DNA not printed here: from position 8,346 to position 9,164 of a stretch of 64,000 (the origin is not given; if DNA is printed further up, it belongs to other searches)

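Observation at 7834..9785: Uncharacterized three-gene module (PD-(D/E)xK-like protein, small P-loop NTPase, Zn-ribbon/HTH protein) wedged between retron and SIR2 genes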

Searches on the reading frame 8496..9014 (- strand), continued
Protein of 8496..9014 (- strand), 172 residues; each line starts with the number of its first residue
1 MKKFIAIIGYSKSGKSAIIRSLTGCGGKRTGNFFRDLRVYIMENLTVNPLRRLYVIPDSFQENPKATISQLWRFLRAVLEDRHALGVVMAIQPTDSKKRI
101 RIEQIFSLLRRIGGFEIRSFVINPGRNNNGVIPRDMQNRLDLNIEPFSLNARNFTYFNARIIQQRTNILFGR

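Call 59: fold_search(model_id=the predicted structure, library=pdb)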
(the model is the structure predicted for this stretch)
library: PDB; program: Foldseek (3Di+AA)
matches with E <= 10: 1720; with E <= 0.001: 17
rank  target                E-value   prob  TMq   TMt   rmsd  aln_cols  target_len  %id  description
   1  4lhv_A                2.3e-04  0.99  0.40  0.41   7.4       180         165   16  Crystal structure of Rab8 in its inactive GDP-bound form (released 2013-10-09)
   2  9qpq_R                3.8e-04  1.00  0.47  0.47   6.4       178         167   11  The structure of the COPI leaf bound to GOLPH3 (released 2025-10-22)
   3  8vwn_B                5.2e-04  0.99  0.41  0.32   7.7       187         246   16  Crystal structure of Vibrio cholerae NFeoB in the GDP-bound form (released 2024-10-30)
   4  6stf_D                6.3e-04  0.98  0.39  0.41   7.3       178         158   16  Human Rab8a phosphorylated at Ser111 in complex with GDP (released 2020-04-22)
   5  6ii6_D                6.7e-04  0.99  0.46  0.47   6.9       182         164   13  Crystal structure of the Makes Caterpillars Floppy (MCF)-Like effector of Vibrio vulnificus MO6-24/O in complex with a (released 2019-08-07)
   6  6stf_C                6.7e-04  0.99  0.44  0.45   7.1       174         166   17  Human Rab8a phosphorylated at Ser111 in complex with GDP (released 2020-04-22)
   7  4lhv_C                6.7e-04  0.98  0.38  0.40   7.3       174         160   15  Crystal structure of Rab8 in its inactive GDP-bound form (released 2013-10-09)
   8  6bsx_C                7.7e-04  1.00  0.49  0.50   7.1       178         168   18  CRYSTAL STRUCTURE OF RHEB IN COMPLEX WITH COMPOUND 1 AT 1.65A RESOLUTION (released 2018-02-28)
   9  3w5j_A                8.2e-04  0.99  0.47  0.43   6.5       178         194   17  Crystal structure of GDP-bound NfeoB from Gallionella capsiferriformans (released 2013-04-24)
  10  4c0a_C                8.2e-04  0.99  0.45  0.47   6.3       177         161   14  Arf1(Delta1-17)in complex with BRAG2 Sec7-PH domain (released 2013-09-25)
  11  8p50_B                8.7e-04  0.99  0.48  0.50   6.6       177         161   11  Photorhabdus luminescens Makes caterpillars floppy (Mcf) toxin with the C-terminal deletion in complex with Arf3 (released 2023-11-01)
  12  6stf_B                8.7e-04  0.97  0.40  0.41   7.4       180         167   16  Human Rab8a phosphorylated at Ser111 in complex with GDP (released 2020-04-22)
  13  4kax_A                9.3e-04  0.99  0.48  0.49   6.5       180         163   15  Crystal structure of the Grp1 PH domain in complex with Arf6-GTP (released 2013-08-14)
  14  7dn8_B                9.3e-04  0.98  0.44  0.46   6.7       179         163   13  Crystal structure of Salmonella effector SopF in complex with ARF1 (released 2021-12-15)
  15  3nkv_B                9.9e-04  0.99  0.47  0.47   7.0       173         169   14  Crystal structure of Rab1b covalently modified with AMP at Y77 (released 2010-08-04)
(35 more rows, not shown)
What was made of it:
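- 8496..9014 (-): Gene B: small (172 aa) Ras-like P-loop NTPase from an unannotated family. It has a Walker A motif but no DxxG or NKxD motif. It is a divergent member of its family and is read here as a cargo gene. GC is 0.368. Foldseek matches Rab/Arf/Rheb/FeoB at prob 0.99 and TM 0.4-0.52 (call 59).
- On TRAFAC small GTPases (gene B): Foldseek matches Rab8, Arf1, Rheb and the FeoB G-domain at prob 0.97-1.0, E 2e-4 to 2e-3 and TM 0.4-0.52 (call 59).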

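Call 61: search_solved_structures(query=A1, max_evalue=10)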
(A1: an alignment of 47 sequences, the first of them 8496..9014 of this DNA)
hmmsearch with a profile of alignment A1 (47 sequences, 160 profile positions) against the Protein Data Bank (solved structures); distinct sequences matched with E-value up to 10: 360 (the best 60 are shown).
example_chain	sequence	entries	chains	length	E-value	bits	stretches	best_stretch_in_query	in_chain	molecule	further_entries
6xrs_A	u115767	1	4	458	5.2e-06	29.5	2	1-29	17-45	GTPase Der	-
5dn8_A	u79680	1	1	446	1.4e-05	28.1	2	5-45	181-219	GTPase Der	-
7aoi_XL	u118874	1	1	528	5.6e-05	26.2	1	5-32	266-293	GTP-binding protein, putative,mt-EngA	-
6yxx_EA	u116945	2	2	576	7.2e-05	25.8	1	5-32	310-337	mt-EngA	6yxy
2hjg_A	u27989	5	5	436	0.00011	25.3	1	2-32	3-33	GTP-binding protein engA | GTPase Der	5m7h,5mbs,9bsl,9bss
4dcs_A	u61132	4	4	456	0.00013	25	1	2-32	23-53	GTP-BINDING PROTEIN ENGA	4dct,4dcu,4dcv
7am2_BU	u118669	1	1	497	0.00017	24.6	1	5-33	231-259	GTPase Der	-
9bs0_W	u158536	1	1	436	0.00029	23.8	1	2-32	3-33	GTPase Der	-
4mki_B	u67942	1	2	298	0.00068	22.7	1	3-27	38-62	Energy-coupling factor transporter ATP-binding protein EcfA2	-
9e2p_A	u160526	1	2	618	0.00078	22.5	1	6-55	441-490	Mitochondrial Rho GTPase 1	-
4p4s_A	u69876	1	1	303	0.00091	22.3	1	4-34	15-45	Interferon-induced GTP-binding protein Mx1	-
9nl5_E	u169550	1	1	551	0.00092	22.2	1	3-28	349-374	EttA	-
9nlb_E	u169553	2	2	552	0.00092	22.2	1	3-28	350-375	Energy-dependent translational throttle protein EttA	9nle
4fin_A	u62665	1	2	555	0.00094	22.2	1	3-28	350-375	EttA (YjjK) ABCF family protein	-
3j5s_D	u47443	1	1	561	0.00097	22.2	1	3-28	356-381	Energy-dependent translational throttle A (EttA)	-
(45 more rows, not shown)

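Call 72: search_dna_similar(query=window:8496-9014:-, collection=plasmids, mode=protein, max_evalue=0.001)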
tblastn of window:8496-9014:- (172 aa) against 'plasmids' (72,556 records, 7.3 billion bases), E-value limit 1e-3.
No match.

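Call 82: search_protein_families(library=pfam, proteins=[L014:5405-5998:+, L033:11-724:+, L019:7-444:+, L031:3562-4323:+, L018:1573-2526:+], max_evalue=1)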
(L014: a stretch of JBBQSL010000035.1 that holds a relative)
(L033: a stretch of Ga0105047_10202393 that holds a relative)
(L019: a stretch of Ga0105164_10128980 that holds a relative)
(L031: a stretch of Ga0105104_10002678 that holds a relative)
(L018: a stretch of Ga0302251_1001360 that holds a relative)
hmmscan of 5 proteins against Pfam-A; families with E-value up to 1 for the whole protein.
L014:5405-5998:+ (197 aa): 0 families

L033:11-724:+ (237 aa): 1 family
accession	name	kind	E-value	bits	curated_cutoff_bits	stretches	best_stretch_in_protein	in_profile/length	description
PF05708.18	Peptidase_C92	-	1.2e-07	32.4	27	2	46-102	18-80/166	Permuted papain-like amidase enzyme, YaeF/YiiX, C92 family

L019:7-444:+ (145 aa): 1 family
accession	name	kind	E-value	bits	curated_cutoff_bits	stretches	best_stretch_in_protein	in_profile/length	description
PF09903.14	DUF2130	-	9.9e-28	97.6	26.7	1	2-133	124-253/255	Uncharacterized protein conserved in bacteria (DUF2130)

L031:3562-4323:+ (253 aa): 1 family
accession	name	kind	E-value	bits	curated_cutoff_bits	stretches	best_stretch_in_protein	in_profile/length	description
PF06078.17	DUF937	-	0.039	14.8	25.4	1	150-206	21-76/135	Bacterial protein of unknown function (DUF937)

L018:1573-2526:+ (317 aa): 1 family
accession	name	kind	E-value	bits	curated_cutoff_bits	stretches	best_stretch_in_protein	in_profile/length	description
PF25678.1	DUF7946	-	0.055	13.9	27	1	10-79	3-79/183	Domain of unknown function (DUF7946)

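Call 87: search_dna_similar(query=window:8496-9014:-, collection=phages, mode=protein, max_evalue=0.01)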
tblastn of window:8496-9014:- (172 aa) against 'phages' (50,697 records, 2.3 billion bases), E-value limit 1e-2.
No match.

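Call 89: find_related_loci(query=A2, collection=viral_contigs, flank=5000)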
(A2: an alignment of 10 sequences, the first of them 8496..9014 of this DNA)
Query A2 (172 aa) in viral_contigs; peptide patterns used: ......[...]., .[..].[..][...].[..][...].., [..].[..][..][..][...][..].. (x = any residue, [..] = any of these).
128 stretches matched a pattern, but none encodes a relative of the query by tblastn (E <= 1e-3).
